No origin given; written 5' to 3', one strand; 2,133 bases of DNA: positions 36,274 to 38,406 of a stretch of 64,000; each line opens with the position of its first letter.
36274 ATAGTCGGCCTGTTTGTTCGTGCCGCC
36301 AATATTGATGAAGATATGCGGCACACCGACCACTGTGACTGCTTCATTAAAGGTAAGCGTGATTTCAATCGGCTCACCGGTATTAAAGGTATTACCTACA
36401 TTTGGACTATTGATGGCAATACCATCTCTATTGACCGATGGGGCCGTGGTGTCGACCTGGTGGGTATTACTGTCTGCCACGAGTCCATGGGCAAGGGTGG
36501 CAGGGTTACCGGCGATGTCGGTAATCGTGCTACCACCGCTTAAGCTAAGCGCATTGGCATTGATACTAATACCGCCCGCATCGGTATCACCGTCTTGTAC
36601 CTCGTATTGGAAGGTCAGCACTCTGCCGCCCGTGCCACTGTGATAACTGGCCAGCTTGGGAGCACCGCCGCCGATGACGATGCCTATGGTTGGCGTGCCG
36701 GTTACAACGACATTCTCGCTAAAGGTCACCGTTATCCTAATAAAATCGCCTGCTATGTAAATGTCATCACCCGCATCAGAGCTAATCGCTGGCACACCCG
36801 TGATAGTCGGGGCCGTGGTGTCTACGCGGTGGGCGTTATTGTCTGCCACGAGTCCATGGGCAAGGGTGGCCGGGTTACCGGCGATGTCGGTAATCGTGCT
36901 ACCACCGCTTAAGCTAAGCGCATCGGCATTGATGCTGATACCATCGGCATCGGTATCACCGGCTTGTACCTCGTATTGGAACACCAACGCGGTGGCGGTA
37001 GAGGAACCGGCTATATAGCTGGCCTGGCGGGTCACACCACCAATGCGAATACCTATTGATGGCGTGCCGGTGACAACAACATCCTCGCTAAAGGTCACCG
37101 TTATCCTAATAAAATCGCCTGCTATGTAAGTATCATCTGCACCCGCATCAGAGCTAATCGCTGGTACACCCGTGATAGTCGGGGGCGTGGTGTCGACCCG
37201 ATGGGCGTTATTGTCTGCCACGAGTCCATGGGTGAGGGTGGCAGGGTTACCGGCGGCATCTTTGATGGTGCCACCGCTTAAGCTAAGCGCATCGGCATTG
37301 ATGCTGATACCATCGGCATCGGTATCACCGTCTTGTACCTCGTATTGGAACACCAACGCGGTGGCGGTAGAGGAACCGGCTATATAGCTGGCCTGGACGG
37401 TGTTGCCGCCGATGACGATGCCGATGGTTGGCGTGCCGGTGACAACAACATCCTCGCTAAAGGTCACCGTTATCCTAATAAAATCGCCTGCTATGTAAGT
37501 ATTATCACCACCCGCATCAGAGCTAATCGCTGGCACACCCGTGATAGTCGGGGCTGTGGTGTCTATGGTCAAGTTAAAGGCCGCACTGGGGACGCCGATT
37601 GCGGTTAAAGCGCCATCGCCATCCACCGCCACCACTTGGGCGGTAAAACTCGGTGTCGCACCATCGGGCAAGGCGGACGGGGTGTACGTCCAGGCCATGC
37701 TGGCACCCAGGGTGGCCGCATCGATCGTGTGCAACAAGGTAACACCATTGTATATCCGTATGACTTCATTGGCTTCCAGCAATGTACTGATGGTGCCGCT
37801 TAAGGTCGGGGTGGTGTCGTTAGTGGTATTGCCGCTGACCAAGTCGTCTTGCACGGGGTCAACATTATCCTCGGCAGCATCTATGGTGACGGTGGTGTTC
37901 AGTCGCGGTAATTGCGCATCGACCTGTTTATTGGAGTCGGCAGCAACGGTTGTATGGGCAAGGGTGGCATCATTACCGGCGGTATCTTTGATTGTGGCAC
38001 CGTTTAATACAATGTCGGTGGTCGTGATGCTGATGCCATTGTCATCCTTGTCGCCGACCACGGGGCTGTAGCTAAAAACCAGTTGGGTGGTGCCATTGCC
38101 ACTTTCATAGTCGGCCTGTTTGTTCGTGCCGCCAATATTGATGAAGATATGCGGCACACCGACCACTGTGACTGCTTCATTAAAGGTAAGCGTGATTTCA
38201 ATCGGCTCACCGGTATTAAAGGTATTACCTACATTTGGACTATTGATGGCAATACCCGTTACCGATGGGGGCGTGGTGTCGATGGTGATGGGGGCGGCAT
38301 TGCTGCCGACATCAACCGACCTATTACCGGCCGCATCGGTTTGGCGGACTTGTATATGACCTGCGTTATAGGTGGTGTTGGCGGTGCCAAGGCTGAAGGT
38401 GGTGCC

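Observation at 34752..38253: Two letter-perfect 1.67-kb direct repeats (period 1833 bp) inside the coding sequence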

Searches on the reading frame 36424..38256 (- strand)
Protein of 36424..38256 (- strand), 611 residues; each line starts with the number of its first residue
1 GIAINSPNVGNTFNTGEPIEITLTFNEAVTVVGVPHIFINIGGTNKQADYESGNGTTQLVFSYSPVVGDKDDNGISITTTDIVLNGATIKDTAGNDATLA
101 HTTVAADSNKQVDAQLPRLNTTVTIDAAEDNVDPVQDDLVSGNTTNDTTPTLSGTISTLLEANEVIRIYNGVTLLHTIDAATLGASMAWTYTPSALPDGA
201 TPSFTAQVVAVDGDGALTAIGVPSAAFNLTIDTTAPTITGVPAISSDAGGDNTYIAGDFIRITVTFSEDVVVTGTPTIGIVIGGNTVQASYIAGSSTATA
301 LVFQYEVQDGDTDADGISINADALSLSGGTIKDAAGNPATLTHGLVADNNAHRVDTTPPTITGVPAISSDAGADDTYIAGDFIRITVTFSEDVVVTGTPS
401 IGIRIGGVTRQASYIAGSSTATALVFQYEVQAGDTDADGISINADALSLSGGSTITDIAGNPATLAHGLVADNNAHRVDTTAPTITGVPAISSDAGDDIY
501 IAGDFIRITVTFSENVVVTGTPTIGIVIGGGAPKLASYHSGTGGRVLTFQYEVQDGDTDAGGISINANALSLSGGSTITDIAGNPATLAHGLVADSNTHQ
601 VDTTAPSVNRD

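Call 16: find_related_loci(query=window:36424-38256:-, collection=genome_contigs, flank=10000)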
Query window:36424-38256:- (611 aa) in genome_contigs; peptide patterns used: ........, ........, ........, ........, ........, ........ (x = any residue, [..] = any of these).
137 stretches matched a pattern; 4 encode a relative of the query (tblastn E <= 1e-3); 4 distinct loci.
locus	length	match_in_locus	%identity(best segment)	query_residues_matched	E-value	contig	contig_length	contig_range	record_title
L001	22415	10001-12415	36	9-610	2e-79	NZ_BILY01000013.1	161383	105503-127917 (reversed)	Paenibacillus glycanilyticus NBRC 16618 PGL01S_CON00013, whole genome shotgun sequence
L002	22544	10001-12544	38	11-610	6e-79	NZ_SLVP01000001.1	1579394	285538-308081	Paenibacillus sp. BK033 Ga0307678_101, whole genome shotgun sequence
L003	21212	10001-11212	36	7-610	8e-44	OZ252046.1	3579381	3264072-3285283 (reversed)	MAG: Dehalococcoidia bacterium isolate ad336184-ad58-47b0-9b5a-c7672a60f3bb genome assembly, chromosome: 1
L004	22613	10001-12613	39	1-607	3e-44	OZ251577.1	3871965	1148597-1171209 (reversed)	MAG: Longimicrobiales bacterium isolate c12f4add-3b90-4b47-9d85-fb5a0b4c0fa4 genome assembly, chromosome: 1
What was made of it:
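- Tried and rejected: The GTDB species-representative scan with the unit returned only loci at 36-39% identity in Paenibacillus and in MAGs (call 16).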

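Call 19: find_homologous_proteins(query=window:36424-38256:-, max_evalue=1e-10)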
Query window:36424-38256:- (611 aa): 479 proteins with E <= 1e-10 among 8000 candidates; the best 120 are listed.
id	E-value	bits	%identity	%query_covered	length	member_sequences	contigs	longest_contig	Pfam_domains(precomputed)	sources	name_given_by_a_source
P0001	1.1e-282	957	38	98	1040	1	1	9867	-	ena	-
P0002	7.1e-188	644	42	98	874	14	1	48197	PF15418.13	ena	-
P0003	1.6e-184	633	42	100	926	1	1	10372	PF15418.13,PF13464.12,PF08530.17,PF19078.7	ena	-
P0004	3.9e-183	628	41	100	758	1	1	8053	PF15418.13,PF08530.17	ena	-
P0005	9.1e-175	601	41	100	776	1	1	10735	PF15418.13,PF08530.17,PF11356.15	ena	-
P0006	2.5e-172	593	41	100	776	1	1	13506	PF15418.13,PF08530.17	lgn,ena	-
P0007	2.6e-164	566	38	100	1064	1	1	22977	PF15418.13,PF08737.16,PF19078.7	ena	-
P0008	3.5e-155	536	38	97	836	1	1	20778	PF10178.15,PF19078.7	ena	-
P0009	2.9e-154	533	34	98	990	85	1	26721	PF13205.13,PF21551.3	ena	-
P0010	1.4e-150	521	37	89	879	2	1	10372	PF15418.13,PF19078.7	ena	-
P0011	1.6e-149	517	47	59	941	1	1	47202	PF15418.13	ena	-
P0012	2.3e-143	497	47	59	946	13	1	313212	PF15418.13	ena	-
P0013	3.5e-141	490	40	93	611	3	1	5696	-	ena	-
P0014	4.0e-139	483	47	59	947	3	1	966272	PF15418.13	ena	-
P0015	1.2e-136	475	46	59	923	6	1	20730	PF15418.13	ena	-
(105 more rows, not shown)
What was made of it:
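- Tried and rejected: The 5.8-billion-protein search gave at most ~50% identity, and every listed hit was 1,070 aa or shorter (call 19).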

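Call 23: search_solved_structures(query=window:36424-38256:-, max_evalue=1)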
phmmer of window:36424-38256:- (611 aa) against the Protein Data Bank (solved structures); distinct sequences matched with E-value up to 1: 1.
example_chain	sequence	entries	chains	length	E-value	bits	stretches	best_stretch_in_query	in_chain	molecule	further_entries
6nb0_A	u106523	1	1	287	0.73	11.6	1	171-204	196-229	Histidine kinase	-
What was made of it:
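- Tried and rejected: Nothing useful was found; the only hit had E = 0.73 (call 23).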

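Call 29: search_protein_families(library=ncbifam, proteins=[window:36424-38256:-], max_evalue=0.01)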
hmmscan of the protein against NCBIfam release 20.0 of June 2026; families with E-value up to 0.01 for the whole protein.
window:36424-38256:- (611 aa): 0 families

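Call 40: predict_structure(alignment_id=A1)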
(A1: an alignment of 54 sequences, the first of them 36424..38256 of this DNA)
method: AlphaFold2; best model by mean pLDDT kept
length: 611 residues; sequences in the alignment: 54
mean_pLDDT: 84.6   pTM: 0.62
mean pLDDT of the five models: 84.6, 84.6, 84.5, 84.4, 83.4
residues with pLDDT >= 90: 415; 70-90: 71; 50-70: 49; < 50: 76
segments of 3 or more residues with pLDDT < 50: 117-158, 184-191, 193-199, 215-229
pLDDT, mean of each block of 10 residues (from residue 1): 80 87 95 96 95 96 91 91 93 92 89 65 41 31 32 47 60 62 49 48 54 45 44 86 94 97 95 95 98 85 97 98 95 89 97 97 91 90 97 95 97 87 95 96 96 94 96 95 96 90 97 97 95 95 97 96 96 95 96 95 84 49
secondary structure, 60 per line:
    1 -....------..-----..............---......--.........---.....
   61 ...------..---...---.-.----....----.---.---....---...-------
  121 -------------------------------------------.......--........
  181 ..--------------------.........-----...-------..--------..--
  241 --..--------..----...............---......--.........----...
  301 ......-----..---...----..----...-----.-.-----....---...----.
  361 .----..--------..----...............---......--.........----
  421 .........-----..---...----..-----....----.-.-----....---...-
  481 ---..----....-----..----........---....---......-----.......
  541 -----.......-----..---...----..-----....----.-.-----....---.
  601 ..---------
elements in order: E2-5 E19-32 E36-41 E44-52 E56-63 E75-77 E88-91 E104-107 E111-113 E164-170 E173-179 E203-211 E217-219 E259-273 E277-282 E285-293 E298-306 E317-319 E330-332 E346-349 E353-355 E382-396 E400-405 E408-416 E421-429 E440-442 E454-457 E470-473 E477-479 E490-493 E505-512 E516-519 E523-528 E534-540 E546-552 E563-565 E577-580 E593-596 E600-602
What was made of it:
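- On RTX (T1SS-type) giant adhesin: In the AF2 model, four of the five domains in the unit have pLDDT above 90 and are all-beta (call 40).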

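Call 42: fold_search(model_id=the predicted structure, library=pdb)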
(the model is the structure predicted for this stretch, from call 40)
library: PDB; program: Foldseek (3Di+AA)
matches with E <= 10: 1688; with E <= 0.001: 52
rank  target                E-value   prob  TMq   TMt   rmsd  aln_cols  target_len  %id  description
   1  7q1y_A                2.9e-08  1.00  0.17  0.09  48.4       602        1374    9  X-ray structure of human A2ML1 (released 2022-04-20)
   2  9b4h_A                3.6e-08  1.00  0.17  0.07  34.9       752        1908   12  Chlamydomonas reinhardtii mastigoneme filament (released 2024-04-10)
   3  8wa2_C                5.3e-08  1.00  0.17  0.09  24.1       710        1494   13  cryo-EM structure of native mastigonemes isolated from Chlamydomonas reinhardtii at 3.0 angstrom resolution (released 2024-04-10)
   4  9fx2                  1.1e-07  1.00  0.13  0.08  55.2       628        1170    9  Structure of methylamine activated CD109 (released 2025-03-19)
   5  5a42                  1.4e-07  0.99  0.12  0.06  63.5       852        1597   11  Cryo-EM single particle 3D reconstruction of the native conformation of E. coli alpha-2-macroglobulin (ECAM) (released 2015-07-29)
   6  4liq_E                2.0e-07  1.00  0.20  0.23  42.4       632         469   11  Structure of the extracellular domain of human CSF-1 receptor in complex with the Fab fragment of RG7155 (released 2014-06-18)
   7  8wa2_E                2.3e-07  1.00  0.16  0.09  44.2       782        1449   13  cryo-EM structure of native mastigonemes isolated from Chlamydomonas reinhardtii at 3.0 angstrom resolution (released 2024-04-10)
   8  9u5z_E                2.3e-07  1.00  0.14  0.07  57.1       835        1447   10  C3 convertases zymogen C4b2 in activation state (released 2026-01-14)
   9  5i5k_A                4.6e-07  1.00  0.16  0.08  51.4       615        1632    8  Structure of complement C5 in complex with eculizumab (released 2016-03-16)
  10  7ad7_B                4.8e-07  1.00  0.14  0.14  56.3       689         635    9  Crystal structure of human complement C5 in complex with the K8 bovine knob domain peptide. (released 2021-03-10)
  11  5hcc_B                7.6e-07  1.00  0.16  0.16  56.0       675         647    9  Ternary complex of human Complement C5 with Ornithodoros moubata OmCI and Dermacentor andersoni RaCI3. (released 2016-03-30)
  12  5i5k_B                9.6e-07  1.00  0.16  0.08  53.3       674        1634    9  Structure of complement C5 in complex with eculizumab (released 2016-03-16)
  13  8b0g_A                1.1e-06  1.00  0.17  0.10  58.2       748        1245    9  2C9, C5b9-CD59 structure (released 2023-02-22)
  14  7q61_A                1.2e-06  1.00  0.16  0.10  50.8       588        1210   10  Structure of TEV conjugated A2ML1 (A2ML1-TC) (released 2022-04-20)
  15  8coe_C                1.2e-06  1.00  0.16  0.15  55.8       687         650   10  complement C5 in complex with the LCP0195 nanobody (released 2024-01-03)
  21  5irb_A                4.5e-06  1.00  0.29  0.47   7.7       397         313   18  Structural insight into host cell surface retention of a 1.5-MDa bacterial ice-binding adhesin (released 2017-07-19)
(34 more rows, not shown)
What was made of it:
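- Closest known: Region II of the Marinomonas primoryensis ice-binding RTX adhesin. Same: The model of the unit matches an MpIBP structure, 5irb_A (TMt 0.47, call 42).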

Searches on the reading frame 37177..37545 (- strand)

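Call 22: search_protein_families(library=pfam, proteins=[window:37177-37545:-], max_evalue=1)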
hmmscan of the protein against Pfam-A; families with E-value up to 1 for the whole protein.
window:37177-37545:- (123 aa): 1 family
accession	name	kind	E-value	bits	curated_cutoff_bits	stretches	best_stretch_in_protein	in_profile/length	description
PF19078.6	Big_12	-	0.05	14.3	27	0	14-103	13-92/102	Bacterial Ig-like domain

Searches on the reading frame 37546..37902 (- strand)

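Call 22: search_protein_families(library=pfam, proteins=[window:37546-37902:-], max_evalue=1)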
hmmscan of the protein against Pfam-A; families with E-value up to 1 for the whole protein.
window:37546-37902:- (119 aa): 1 family
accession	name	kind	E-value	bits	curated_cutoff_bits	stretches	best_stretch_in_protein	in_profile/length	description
PF19077.6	Big_13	-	0.00011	23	27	1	23-115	18-102/102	Bacterial Ig-like domain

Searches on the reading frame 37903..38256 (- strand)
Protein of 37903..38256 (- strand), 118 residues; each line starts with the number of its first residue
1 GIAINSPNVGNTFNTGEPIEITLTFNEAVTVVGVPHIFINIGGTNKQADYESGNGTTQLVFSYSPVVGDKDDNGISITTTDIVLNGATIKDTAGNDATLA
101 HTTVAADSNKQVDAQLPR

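Call 22: search_protein_families(library=pfam, proteins=[window:37903-38256:-], max_evalue=1)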
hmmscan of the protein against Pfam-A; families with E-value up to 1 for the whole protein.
window:37903-38256:- (118 aa): 2 families
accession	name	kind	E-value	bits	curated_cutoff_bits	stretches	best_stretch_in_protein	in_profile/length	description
PF19078.6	Big_12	-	0.0082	16.8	27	1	11-101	14-95/102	Bacterial Ig-like domain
PF17957.7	Big_7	-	0.056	14.5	24.1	0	2-45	3-43/70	Bacterial Ig domain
